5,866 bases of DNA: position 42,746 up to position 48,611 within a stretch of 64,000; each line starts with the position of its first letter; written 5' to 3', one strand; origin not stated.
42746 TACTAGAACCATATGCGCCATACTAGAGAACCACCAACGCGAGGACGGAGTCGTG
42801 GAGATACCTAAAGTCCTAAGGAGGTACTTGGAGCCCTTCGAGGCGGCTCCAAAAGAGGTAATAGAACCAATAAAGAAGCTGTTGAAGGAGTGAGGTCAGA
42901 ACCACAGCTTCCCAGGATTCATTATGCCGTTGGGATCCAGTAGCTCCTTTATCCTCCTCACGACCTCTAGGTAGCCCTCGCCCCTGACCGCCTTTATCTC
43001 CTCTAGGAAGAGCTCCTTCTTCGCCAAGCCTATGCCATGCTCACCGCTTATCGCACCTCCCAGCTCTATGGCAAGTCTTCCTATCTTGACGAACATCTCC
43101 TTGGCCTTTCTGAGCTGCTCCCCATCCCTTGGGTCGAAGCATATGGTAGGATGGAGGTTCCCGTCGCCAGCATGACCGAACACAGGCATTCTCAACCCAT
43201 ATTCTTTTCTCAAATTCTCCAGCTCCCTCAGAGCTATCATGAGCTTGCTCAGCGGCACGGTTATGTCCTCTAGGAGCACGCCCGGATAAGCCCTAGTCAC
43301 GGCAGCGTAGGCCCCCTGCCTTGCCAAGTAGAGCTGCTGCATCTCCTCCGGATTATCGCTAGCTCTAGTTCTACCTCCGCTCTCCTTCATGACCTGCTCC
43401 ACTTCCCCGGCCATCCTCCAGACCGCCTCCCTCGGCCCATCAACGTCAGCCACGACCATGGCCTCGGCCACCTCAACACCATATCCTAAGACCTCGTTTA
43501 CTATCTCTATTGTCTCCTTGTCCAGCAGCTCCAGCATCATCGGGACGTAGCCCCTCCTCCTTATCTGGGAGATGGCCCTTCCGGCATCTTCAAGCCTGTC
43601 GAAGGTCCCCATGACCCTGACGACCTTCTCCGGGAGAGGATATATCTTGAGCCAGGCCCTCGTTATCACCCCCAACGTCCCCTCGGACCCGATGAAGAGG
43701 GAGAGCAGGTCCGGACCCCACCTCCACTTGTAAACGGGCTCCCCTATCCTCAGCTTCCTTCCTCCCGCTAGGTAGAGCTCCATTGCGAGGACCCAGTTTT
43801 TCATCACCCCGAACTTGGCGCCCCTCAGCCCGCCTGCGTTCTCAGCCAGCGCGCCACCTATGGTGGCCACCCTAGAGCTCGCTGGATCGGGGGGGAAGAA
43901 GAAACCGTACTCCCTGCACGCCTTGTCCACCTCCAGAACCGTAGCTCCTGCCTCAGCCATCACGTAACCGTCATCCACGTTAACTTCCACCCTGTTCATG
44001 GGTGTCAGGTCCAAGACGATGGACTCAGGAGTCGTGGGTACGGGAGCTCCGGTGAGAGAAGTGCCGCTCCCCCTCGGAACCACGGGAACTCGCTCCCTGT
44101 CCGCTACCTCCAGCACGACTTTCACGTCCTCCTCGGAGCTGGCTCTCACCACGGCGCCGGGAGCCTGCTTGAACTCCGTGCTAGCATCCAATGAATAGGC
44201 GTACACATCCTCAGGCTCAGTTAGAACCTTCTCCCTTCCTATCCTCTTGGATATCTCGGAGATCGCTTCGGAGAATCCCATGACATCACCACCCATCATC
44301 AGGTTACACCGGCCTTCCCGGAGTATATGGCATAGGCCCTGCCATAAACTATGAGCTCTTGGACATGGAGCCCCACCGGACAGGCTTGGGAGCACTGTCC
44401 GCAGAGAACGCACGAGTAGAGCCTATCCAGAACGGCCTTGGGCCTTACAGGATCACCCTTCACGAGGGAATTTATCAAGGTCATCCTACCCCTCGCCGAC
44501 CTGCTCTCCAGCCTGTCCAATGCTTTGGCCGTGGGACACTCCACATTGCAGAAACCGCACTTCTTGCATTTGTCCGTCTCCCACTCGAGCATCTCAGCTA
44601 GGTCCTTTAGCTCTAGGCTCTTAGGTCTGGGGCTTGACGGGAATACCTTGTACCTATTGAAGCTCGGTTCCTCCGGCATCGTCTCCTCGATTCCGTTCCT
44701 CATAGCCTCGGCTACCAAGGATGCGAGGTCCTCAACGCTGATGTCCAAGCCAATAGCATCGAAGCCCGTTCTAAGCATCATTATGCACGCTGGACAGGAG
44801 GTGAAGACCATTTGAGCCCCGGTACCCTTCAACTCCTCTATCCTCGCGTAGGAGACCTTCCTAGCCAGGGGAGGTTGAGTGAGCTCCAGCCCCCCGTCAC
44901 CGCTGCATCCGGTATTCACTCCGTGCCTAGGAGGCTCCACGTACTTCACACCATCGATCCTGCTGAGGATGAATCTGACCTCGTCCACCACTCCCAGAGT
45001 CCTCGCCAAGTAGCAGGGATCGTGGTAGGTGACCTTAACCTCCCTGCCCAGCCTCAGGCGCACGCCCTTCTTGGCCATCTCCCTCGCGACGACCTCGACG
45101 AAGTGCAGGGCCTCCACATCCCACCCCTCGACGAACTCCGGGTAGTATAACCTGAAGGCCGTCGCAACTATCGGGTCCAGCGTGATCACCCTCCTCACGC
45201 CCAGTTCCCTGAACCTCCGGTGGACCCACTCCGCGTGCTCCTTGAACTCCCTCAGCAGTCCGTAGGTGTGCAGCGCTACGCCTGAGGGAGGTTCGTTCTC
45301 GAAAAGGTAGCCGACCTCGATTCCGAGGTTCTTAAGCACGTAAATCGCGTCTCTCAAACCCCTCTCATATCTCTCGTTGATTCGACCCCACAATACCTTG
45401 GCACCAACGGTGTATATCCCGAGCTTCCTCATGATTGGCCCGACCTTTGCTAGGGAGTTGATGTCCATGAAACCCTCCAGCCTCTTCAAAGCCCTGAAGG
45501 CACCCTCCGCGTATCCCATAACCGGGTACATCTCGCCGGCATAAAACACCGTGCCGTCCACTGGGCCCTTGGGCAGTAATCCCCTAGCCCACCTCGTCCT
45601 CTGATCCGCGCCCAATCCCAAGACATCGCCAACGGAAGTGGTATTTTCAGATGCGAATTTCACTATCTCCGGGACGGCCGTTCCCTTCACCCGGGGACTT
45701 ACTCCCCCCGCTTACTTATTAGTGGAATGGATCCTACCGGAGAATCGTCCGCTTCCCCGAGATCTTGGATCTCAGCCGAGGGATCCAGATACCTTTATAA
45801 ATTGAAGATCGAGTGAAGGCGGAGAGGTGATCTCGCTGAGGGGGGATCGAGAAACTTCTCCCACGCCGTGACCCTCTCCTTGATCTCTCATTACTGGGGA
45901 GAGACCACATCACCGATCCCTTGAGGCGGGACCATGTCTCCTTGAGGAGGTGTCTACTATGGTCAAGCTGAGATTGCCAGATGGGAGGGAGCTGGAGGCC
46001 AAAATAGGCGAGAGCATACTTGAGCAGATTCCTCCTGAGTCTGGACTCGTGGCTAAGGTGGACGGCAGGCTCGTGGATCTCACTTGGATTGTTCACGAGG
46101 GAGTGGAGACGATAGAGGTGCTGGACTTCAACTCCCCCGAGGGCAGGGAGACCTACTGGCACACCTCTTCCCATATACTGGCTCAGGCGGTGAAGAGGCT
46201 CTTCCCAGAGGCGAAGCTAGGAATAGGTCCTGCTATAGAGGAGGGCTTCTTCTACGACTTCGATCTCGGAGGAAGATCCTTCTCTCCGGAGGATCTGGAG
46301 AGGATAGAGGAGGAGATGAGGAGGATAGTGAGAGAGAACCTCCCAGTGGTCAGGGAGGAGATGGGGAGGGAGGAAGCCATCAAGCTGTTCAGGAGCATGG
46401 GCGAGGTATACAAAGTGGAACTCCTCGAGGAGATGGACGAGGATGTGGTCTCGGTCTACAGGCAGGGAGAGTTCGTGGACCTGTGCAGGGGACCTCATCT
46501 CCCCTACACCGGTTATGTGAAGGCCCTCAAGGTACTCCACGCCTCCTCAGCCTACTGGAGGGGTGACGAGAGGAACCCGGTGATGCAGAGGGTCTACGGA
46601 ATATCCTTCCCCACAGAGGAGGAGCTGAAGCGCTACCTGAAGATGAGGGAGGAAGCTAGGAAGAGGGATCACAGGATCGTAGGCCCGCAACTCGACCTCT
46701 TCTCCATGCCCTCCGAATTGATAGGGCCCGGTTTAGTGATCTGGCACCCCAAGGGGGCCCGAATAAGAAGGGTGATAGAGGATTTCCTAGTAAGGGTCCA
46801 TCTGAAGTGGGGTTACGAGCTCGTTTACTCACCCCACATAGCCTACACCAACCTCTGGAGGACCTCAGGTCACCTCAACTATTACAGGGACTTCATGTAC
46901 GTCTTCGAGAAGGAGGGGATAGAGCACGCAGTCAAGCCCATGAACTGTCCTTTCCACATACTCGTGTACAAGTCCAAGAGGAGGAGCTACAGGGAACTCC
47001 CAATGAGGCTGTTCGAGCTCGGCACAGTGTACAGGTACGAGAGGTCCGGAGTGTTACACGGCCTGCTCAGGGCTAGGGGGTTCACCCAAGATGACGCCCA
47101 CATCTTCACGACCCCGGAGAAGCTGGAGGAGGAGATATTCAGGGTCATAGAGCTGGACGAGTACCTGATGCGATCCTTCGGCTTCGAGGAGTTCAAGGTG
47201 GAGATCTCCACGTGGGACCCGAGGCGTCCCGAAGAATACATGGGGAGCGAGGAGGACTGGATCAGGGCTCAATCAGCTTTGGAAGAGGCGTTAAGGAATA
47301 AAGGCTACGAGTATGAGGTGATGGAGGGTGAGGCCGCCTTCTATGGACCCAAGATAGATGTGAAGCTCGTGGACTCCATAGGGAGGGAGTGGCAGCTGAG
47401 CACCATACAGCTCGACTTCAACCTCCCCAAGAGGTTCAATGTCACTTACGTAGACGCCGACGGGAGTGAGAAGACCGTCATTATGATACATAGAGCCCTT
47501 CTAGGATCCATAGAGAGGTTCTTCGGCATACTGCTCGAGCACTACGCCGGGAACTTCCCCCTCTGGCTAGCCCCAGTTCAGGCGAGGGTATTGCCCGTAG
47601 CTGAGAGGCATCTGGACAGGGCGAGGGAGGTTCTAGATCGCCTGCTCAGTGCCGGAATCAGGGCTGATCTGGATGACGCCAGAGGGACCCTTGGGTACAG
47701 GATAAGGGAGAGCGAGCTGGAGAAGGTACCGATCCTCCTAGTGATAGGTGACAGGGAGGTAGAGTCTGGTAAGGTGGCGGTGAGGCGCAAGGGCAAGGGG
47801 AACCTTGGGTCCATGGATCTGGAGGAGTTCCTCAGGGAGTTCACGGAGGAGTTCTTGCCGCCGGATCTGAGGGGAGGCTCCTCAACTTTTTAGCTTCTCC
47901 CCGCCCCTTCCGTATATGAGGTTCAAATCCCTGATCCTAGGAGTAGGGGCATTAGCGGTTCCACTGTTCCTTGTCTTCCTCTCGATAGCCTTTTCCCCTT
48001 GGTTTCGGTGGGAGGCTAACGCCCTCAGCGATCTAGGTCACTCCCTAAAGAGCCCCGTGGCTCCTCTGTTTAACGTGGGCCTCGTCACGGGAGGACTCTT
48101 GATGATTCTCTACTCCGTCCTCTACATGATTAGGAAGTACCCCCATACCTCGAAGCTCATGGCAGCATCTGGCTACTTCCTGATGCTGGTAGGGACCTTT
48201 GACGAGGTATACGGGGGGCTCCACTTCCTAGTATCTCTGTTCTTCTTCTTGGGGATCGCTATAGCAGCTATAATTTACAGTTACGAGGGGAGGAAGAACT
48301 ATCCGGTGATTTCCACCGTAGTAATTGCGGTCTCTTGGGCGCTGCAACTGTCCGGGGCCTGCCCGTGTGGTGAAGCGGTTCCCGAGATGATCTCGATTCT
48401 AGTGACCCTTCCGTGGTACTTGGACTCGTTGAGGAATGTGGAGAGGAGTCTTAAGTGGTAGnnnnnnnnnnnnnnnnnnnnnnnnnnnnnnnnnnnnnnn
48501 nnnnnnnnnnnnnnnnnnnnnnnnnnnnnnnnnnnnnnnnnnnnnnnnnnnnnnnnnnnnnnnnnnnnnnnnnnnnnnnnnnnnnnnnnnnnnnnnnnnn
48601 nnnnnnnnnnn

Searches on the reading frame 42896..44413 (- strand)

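Call 17: search_protein_families(library=pfam, proteins=[window:42896-44413:-], max_evalue=0.00001)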
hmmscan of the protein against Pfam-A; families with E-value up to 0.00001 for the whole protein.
window:42896-44413:- (505 aa): 2 families
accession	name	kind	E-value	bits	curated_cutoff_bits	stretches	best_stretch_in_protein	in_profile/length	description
PF02913.24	FAD-oxidase_C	-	2.3e-60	204.8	21.2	1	261-503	2-248/248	FAD linked oxidases, C-terminal domain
PF01565.28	FAD_binding_4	-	5.5e-35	120.5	26.4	1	85-223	1-138/139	FAD binding domain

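Call 26: search_protein_families(library=ncbifam, proteins=[window:42896-44413:-], max_evalue=0.00001)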
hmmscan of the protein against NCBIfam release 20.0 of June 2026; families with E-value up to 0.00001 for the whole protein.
window:42896-44413:- (505 aa): 5 families
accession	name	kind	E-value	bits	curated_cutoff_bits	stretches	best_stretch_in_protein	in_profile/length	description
TIGR00387.1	glcD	equivalog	7.8e-114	380.7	567.9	1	89-502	2-413/413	glycolate oxidase subunit GlcD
NF008408.0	PRK11230.1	equivalog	3.8e-79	266.4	897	1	51-502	22-470/499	glycolate oxidase subunit GlcD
NF049975.1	2HglutDHaseYdiJ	equivalog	7.9e-36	123.2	1350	2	72-222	40-191/1018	D-2-hydroxyglutarate dehydrogenase YdiJ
NF008439.0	PRK11282.1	equivalog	8.2e-19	67.6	284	1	102-324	16-235/358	glycolate oxidase subunit GlcE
NF053785.1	DcplphribOxDprE1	equivalog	1.5e-12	47.4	500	1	87-260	17-183/449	decaprenylphosphoryl-beta-D-ribose oxidase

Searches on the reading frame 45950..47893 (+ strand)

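Call 17: search_protein_families(library=pfam, proteins=[window:45950-47893:+], max_evalue=0.00001)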
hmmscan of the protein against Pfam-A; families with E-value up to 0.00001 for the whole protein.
window:45950-47893:+ (647 aa): 3 families
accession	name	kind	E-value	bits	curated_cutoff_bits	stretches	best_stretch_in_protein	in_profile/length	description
PF00587.30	tRNA-synt_2b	-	8.4e-47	160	29.3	1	317-532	1-179/179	tRNA synthetase class II core domain (G, H, P, S and T)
PF03129.25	HGTP_anticodon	-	8.7e-22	77.5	21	1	544-633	1-93/94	Anticodon binding domain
PF07973.19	tRNA_SAD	-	5.1e-15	55.6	24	1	167-216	1-44/44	Threonyl and Alanyl tRNA synthetase second additional domain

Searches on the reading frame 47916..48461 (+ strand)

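Call 17: search_protein_families(library=pfam, proteins=[window:47916-48461:+], max_evalue=0.00001)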
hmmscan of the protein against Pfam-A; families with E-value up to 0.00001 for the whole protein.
window:47916-48461:+ (181 aa): 1 family
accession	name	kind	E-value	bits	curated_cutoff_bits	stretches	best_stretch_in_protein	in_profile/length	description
PF06197.19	DUF998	-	7.2e-14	52.3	30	1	13-168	4-178/184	Protein of unknown function (DUF998)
